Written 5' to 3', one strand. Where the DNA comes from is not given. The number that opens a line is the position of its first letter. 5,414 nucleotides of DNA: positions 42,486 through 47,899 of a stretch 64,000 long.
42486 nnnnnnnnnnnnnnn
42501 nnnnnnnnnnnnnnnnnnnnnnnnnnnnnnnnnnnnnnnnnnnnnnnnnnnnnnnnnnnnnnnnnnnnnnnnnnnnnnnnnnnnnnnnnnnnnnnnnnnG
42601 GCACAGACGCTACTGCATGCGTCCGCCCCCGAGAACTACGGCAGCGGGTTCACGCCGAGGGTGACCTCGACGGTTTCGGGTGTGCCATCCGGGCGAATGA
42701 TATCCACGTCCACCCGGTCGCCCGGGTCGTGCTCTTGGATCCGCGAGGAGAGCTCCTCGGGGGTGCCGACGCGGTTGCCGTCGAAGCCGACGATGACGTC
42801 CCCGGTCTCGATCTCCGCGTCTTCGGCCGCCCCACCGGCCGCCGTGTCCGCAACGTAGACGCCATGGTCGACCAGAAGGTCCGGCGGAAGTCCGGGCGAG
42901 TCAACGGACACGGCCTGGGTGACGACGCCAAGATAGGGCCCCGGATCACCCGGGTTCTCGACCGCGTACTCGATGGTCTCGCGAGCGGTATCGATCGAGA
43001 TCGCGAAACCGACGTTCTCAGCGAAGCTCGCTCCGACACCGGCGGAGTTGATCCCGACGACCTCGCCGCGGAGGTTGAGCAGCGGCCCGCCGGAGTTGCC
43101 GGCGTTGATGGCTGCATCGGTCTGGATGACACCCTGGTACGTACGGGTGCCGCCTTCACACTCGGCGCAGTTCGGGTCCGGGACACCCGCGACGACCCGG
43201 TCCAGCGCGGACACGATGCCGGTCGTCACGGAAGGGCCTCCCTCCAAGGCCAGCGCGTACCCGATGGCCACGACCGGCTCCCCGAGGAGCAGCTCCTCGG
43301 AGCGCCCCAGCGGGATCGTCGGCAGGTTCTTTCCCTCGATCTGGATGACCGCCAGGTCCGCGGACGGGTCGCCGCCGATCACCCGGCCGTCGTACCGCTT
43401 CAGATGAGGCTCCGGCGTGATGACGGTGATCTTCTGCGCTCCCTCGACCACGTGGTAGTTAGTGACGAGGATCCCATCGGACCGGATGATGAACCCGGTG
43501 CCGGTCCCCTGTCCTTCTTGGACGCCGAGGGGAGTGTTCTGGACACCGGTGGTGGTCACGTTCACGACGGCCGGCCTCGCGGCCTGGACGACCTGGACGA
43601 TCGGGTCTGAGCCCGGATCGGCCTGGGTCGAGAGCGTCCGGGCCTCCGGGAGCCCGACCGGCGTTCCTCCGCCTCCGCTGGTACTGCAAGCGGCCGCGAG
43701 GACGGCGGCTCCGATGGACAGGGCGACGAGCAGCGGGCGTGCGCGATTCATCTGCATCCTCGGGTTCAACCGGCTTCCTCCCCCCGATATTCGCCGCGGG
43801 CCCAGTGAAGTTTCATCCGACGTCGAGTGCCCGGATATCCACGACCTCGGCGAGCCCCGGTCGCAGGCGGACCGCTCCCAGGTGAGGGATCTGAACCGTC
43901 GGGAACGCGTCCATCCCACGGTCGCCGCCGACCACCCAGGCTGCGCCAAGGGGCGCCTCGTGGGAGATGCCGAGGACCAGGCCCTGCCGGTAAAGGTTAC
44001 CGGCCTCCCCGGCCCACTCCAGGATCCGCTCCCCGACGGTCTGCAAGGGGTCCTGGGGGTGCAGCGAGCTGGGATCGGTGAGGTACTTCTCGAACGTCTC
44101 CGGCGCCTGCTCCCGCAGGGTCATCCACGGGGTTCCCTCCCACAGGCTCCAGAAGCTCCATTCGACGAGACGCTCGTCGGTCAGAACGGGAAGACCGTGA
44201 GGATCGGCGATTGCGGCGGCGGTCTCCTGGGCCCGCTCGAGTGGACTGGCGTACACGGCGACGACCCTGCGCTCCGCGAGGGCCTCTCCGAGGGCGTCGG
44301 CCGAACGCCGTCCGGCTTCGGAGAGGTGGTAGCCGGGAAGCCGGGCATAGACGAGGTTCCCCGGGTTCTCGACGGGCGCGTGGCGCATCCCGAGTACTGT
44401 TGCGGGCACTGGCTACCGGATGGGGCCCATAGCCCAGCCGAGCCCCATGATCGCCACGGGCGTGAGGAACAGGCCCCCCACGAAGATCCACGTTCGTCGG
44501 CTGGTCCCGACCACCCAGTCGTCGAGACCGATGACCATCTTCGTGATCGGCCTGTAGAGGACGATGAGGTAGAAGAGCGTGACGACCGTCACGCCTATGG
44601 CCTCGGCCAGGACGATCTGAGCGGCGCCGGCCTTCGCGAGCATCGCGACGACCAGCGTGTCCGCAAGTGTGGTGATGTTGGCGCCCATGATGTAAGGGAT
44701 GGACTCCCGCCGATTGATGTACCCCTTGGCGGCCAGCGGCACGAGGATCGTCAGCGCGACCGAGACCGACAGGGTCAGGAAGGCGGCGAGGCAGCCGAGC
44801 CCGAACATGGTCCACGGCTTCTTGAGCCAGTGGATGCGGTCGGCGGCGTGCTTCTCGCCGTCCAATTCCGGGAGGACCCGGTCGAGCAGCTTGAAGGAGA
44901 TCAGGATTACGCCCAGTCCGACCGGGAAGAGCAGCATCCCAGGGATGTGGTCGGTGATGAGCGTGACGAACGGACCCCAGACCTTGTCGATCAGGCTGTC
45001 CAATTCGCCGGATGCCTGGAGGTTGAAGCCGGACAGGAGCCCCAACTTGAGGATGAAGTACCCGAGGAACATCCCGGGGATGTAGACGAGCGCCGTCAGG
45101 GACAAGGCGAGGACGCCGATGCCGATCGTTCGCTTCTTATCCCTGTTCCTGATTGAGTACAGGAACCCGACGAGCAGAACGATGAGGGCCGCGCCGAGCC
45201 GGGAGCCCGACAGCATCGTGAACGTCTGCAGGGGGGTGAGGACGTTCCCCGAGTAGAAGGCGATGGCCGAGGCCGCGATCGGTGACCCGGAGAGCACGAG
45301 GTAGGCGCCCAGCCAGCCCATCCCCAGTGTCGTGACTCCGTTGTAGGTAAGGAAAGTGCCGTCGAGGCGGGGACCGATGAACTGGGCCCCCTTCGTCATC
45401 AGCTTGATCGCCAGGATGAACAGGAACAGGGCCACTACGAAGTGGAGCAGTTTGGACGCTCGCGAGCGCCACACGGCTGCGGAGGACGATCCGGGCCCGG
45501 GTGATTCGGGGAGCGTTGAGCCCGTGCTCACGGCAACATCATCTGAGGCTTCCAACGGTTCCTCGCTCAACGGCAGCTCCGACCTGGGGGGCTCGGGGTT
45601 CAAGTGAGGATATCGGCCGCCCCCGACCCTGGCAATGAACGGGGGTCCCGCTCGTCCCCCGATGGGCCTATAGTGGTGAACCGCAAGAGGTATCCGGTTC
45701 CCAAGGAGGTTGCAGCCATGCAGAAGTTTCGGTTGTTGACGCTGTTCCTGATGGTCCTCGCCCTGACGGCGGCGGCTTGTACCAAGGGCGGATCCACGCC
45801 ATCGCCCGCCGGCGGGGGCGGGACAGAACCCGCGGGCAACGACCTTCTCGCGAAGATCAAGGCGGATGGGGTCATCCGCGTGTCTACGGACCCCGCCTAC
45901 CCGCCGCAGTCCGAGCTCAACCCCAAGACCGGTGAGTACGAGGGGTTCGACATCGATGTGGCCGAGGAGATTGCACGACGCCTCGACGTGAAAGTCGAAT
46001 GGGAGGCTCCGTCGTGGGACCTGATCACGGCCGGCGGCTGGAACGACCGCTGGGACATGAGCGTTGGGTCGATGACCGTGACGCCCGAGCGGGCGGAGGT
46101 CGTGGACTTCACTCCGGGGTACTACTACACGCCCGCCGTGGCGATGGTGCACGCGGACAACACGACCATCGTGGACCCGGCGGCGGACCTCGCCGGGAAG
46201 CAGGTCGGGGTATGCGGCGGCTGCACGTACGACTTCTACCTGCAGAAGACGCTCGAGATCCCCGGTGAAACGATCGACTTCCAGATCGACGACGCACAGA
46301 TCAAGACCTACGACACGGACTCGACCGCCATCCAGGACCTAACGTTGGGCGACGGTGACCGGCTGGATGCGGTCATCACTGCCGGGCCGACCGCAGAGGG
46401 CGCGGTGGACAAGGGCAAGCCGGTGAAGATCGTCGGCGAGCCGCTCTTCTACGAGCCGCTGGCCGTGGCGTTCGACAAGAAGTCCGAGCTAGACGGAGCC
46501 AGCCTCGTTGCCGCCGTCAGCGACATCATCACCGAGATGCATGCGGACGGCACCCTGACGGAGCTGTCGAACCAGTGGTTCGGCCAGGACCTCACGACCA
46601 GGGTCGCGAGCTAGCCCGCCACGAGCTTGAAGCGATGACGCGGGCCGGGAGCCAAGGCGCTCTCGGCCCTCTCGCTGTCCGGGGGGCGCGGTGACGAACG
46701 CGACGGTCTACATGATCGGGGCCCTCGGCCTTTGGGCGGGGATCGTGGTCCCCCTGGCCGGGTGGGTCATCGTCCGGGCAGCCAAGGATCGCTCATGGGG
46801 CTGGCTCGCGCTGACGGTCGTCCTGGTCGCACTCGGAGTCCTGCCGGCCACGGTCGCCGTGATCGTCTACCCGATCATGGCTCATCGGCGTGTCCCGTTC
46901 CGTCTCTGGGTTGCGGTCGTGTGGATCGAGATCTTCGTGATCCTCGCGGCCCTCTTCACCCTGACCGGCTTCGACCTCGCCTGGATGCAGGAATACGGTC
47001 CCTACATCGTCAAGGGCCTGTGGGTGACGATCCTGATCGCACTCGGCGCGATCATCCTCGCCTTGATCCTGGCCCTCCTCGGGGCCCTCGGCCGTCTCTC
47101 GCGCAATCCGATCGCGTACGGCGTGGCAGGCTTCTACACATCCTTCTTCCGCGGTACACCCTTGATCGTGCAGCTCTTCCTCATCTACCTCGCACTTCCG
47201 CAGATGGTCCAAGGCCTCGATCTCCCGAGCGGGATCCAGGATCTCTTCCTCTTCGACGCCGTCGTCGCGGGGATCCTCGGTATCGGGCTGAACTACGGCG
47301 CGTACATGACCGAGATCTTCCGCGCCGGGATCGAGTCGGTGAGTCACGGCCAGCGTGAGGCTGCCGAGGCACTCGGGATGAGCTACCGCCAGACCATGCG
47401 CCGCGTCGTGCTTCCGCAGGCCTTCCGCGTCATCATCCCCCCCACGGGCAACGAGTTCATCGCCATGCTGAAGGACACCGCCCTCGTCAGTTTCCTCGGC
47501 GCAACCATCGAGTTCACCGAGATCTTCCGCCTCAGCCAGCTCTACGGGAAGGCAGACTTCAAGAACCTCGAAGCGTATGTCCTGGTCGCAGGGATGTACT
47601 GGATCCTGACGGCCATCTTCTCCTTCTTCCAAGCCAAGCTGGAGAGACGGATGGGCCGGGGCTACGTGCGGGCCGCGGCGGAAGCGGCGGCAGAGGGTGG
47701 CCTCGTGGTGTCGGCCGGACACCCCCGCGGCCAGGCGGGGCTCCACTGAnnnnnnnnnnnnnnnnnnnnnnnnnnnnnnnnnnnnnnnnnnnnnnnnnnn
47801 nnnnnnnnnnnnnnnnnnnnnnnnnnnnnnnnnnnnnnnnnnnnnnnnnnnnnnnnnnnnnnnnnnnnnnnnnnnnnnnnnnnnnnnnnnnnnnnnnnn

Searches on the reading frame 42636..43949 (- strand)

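Call 8: search_protein_families(library=pfam, proteins=[window:42636-43949:-])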
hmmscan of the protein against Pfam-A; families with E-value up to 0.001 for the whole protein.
window:42636-43949:- (437 aa): 6 families
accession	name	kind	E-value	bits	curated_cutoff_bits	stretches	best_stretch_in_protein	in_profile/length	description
PF13365.12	Trypsin_2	-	1.2e-33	117.3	27.6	1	150-300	1-144/144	Trypsin-like peptidase domain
PF00089.32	Trypsin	-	3e-18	66.9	20.6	1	147-324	24-218/220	Trypsin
PF13180.12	PDZ_2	-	2.7e-12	47.2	27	1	339-431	2-80/80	PDZ domain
PF17820.7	PDZ_6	-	3.1e-07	30.5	27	1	366-419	2-54/54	PDZ domain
PF00595.29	PDZ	-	0.00012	22.8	23.2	1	341-405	13-68/81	PDZ domain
PF10459.15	Peptidase_S46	-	0.00081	18.6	22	0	277-316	626-665/698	Peptidase S46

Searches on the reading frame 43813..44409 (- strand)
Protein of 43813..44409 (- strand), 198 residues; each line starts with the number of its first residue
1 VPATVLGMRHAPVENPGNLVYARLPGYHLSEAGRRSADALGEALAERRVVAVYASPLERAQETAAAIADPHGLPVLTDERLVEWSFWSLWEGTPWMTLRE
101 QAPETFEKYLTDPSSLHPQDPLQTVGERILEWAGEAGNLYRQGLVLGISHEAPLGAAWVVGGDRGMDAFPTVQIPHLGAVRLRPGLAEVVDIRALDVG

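Call 8: search_protein_families(library=pfam, proteins=[window:43813-44409:-])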
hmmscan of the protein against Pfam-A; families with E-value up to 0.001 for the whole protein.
window:43813-44409:- (198 aa): 1 family
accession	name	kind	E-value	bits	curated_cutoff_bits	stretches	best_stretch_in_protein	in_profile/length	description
PF00300.27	His_Phos_1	-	2.2e-29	103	21.7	1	8-176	4-173/194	Histidine phosphatase superfamily (branch 1)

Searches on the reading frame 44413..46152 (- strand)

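Call 8: search_protein_families(library=pfam, proteins=[window:44413-46152:-])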
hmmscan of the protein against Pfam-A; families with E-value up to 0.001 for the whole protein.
window:44413-46152:- (579 aa): 1 family
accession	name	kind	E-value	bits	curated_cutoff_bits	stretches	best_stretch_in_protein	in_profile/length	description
PF02690.20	Na_Pi_cotrans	-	1.6e-10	41.6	29.1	1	417-542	3-124/137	Na+/Pi-cotransporter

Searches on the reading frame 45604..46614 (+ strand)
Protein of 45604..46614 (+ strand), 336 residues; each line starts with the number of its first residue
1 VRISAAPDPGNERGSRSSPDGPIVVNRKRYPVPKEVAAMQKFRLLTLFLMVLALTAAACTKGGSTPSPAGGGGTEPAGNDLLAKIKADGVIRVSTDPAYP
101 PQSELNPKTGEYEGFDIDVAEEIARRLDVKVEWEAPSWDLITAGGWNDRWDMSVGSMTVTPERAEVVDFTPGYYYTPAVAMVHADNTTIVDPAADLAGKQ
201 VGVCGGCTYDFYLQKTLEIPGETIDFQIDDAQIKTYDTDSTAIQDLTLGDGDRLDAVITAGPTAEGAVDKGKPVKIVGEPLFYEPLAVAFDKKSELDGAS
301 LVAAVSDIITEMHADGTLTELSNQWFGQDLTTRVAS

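Call 8: search_protein_families(library=pfam, proteins=[window:45604-46614:+])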
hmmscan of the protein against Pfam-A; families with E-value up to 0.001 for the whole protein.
window:45604-46614:+ (336 aa): 2 families
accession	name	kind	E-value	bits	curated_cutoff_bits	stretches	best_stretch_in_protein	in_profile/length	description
PF00497.25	SBP_bac_3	-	1.2e-32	112.9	26.4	1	91-328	1-132/132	Bacterial extracellular solute-binding proteins, family 3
PF10613.14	Lig_chan-Glu_bd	-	4.8e-08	33.5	30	1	108-183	24-112/115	Ligated ion channel L-glutamate- and glycine-binding site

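Call 42: search_protein_families(library=ncbifam, proteins=[window:45604-46614:+], max_evalue=0.00001)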
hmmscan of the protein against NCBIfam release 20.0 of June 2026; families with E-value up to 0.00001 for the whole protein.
window:45604-46614:+ (336 aa): 12 families
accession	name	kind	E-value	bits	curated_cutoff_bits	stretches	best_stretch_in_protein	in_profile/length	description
NF008426.0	PRK11260.1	equivalog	4.6e-39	134.3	312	1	76-331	28-265/266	cystine ABC transporter substrate-binding protein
TIGR01096.1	3A0103s03R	subfamily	3.1e-35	121.9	256.35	1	84-326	20-250/250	lysine/arginine/ornithine ABC transporter substrate-binding protein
NF007029.0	PRK09495.1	equivalog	2e-20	73.6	303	1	90-329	26-246/248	glutamine ABC transporter substrate-binding protein GlnH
NF041765.1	ArtJ_Ecoli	equivalog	4.1e-17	62.6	510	1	89-328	21-243/243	arginine ABC transporter substrate-binding protein ArtJ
NF011586.0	PRK15010.1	equivalog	1.6e-15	57.4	440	1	90-327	27-254/260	lysine/arginine/ornithine ABC transporter substrate-binding protein ArgT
NF011965.0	PRK15437.1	equivalog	2.4e-15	56.8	459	1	90-329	27-256/260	histidine ABC transporter substrate-binding protein HisJ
NF041764.1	ArtI_Ecoli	equivalog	1.4e-13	50.8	522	1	87-259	19-183/243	arginine ABC transporter substrate-binding protein ArtI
NF011583.0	PRK15007.1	subfamily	2.7e-13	49.8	358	1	87-269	19-193/243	arginine ABC transporter substrate-binding protein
NF052427.1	StpK7MSMEG_1200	equivalog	5.7e-11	41.6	900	1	78-222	351-485/601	serine/threonine protein kinase StpK7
NF008112.0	PRK10859.1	equivalog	2.8e-10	39.2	354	1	79-328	33-267/483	membrane-bound lytic murein transglycosylase MltF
NF008885.0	PRK11917.1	equivalog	3.6e-08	33.3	373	1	78-208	27-158/259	bifunctional adhesin/ABC transporter aspartate/glutamate-binding protein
TIGR02995.1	ectoine_ehuB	equivalog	8.6e-08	31.8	190.9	1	80-224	24-169/275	ectoine/hydroxyectoine ABC transporter substrate-binding protein EhuB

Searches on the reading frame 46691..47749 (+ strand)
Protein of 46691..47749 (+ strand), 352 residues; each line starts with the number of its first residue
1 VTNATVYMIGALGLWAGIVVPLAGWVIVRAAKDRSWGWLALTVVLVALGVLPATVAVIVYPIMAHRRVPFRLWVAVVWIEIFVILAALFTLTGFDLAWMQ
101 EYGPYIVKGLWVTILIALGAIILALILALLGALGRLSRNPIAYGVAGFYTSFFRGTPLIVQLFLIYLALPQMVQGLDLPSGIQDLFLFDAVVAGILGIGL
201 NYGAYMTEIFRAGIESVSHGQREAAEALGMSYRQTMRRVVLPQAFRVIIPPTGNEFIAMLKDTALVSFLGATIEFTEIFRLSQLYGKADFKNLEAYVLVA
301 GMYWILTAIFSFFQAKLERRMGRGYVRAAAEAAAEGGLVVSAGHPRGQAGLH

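Call 8: search_protein_families(library=pfam, proteins=[window:46691-47749:+])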
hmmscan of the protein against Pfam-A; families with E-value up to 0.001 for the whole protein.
window:46691-47749:+ (352 aa): 1 family
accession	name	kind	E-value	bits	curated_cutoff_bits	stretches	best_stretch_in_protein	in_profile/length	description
PF00528.27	BPD_transp_1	-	7.2e-29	101.3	26.4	1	122-322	3-183/184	Binding-protein-dependent transport system inner membrane component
